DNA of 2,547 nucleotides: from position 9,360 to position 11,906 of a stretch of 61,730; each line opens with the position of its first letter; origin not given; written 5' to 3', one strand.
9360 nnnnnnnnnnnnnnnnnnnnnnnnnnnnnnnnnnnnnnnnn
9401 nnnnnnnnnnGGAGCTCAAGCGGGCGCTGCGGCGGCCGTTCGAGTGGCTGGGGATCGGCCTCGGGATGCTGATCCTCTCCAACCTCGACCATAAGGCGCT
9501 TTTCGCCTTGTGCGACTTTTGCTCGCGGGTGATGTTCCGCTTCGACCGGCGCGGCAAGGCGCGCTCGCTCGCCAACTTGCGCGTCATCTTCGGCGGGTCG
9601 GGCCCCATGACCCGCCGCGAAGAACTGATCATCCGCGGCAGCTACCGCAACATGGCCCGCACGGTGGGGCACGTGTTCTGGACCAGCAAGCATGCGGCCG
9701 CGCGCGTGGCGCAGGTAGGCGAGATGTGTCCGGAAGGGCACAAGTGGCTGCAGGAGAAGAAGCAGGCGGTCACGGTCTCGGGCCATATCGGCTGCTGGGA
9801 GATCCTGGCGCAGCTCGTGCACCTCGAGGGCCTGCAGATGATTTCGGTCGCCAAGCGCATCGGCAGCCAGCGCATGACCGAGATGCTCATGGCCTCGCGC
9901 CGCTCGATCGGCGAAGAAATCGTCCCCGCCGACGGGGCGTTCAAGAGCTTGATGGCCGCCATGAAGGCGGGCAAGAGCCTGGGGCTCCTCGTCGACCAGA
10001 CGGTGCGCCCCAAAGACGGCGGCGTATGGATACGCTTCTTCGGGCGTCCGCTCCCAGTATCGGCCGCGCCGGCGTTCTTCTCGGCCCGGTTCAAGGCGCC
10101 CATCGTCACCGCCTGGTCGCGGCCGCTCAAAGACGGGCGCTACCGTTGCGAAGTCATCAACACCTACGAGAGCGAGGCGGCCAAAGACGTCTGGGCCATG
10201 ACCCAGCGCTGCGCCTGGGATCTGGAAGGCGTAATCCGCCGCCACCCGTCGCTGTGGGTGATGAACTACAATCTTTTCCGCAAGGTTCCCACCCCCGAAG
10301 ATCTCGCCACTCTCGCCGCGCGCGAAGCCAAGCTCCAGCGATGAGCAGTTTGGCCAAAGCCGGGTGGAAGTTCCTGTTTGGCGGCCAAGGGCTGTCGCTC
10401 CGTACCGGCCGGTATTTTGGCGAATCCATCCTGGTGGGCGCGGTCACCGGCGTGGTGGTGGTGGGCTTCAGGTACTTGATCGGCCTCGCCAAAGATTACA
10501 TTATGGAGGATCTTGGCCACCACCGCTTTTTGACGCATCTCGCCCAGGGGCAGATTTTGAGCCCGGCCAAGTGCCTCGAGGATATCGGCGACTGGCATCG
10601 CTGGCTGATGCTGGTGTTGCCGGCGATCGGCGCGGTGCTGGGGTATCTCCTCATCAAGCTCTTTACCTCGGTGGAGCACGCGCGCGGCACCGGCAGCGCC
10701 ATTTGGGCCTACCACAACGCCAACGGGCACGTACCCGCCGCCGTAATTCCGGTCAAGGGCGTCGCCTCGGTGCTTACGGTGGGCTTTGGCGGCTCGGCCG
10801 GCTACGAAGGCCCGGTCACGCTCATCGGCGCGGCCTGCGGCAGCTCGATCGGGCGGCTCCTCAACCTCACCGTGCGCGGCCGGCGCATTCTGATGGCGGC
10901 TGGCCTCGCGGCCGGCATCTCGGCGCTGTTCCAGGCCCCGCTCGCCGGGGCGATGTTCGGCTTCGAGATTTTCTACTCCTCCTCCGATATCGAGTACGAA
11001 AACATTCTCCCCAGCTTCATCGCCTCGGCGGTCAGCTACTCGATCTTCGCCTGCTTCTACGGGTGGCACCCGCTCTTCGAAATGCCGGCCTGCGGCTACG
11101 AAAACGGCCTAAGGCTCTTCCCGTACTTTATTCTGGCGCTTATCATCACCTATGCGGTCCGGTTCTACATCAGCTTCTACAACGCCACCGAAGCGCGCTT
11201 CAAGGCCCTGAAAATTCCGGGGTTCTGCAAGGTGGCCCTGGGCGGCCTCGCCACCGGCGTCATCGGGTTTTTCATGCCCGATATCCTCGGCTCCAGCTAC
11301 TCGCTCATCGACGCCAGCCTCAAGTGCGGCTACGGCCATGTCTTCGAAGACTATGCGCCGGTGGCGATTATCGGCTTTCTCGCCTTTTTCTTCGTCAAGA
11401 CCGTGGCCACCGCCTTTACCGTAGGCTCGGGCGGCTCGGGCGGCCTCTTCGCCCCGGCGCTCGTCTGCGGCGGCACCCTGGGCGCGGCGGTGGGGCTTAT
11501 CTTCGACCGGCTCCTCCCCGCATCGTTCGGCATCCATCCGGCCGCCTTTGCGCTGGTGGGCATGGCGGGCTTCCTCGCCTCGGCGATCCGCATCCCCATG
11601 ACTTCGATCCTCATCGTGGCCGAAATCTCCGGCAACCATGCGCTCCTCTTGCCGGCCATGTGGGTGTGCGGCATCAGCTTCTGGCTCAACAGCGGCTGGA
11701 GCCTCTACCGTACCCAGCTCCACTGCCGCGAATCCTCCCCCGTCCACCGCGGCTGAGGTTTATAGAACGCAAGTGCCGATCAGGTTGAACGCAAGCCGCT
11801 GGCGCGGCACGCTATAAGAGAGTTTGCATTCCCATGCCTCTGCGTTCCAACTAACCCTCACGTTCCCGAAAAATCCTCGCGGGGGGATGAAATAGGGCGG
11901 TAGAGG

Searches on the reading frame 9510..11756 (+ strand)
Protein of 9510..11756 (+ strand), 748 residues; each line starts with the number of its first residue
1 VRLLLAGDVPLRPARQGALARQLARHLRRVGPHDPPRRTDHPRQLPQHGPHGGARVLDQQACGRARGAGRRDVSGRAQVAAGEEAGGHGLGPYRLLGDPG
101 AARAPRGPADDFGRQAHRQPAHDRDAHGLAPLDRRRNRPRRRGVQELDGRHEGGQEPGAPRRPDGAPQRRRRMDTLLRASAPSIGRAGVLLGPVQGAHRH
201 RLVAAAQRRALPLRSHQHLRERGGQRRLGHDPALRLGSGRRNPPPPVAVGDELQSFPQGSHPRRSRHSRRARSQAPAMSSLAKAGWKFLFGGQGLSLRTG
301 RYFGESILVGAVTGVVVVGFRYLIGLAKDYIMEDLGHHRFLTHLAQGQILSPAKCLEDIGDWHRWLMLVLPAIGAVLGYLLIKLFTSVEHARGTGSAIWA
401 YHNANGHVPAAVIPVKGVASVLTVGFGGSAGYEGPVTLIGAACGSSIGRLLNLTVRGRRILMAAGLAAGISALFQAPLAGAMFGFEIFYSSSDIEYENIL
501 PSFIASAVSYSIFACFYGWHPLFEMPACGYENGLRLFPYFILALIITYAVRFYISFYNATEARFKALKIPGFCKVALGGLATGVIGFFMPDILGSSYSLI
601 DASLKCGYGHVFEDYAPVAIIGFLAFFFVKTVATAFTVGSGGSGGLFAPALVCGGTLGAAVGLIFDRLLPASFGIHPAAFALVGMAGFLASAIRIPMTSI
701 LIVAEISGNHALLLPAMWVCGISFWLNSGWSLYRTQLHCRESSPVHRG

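Call 31: search_protein_families(library=pfam, proteins=[window:9510-11756:+], max_evalue=0.001)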
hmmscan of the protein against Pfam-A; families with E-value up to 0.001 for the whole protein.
window:9510-11756:+ (748 aa): 1 family
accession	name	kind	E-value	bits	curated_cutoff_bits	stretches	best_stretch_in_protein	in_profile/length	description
PF00654.25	Voltage_CLC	-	5.8e-79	266.2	24.8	1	375-727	2-345/346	Voltage gated chloride channel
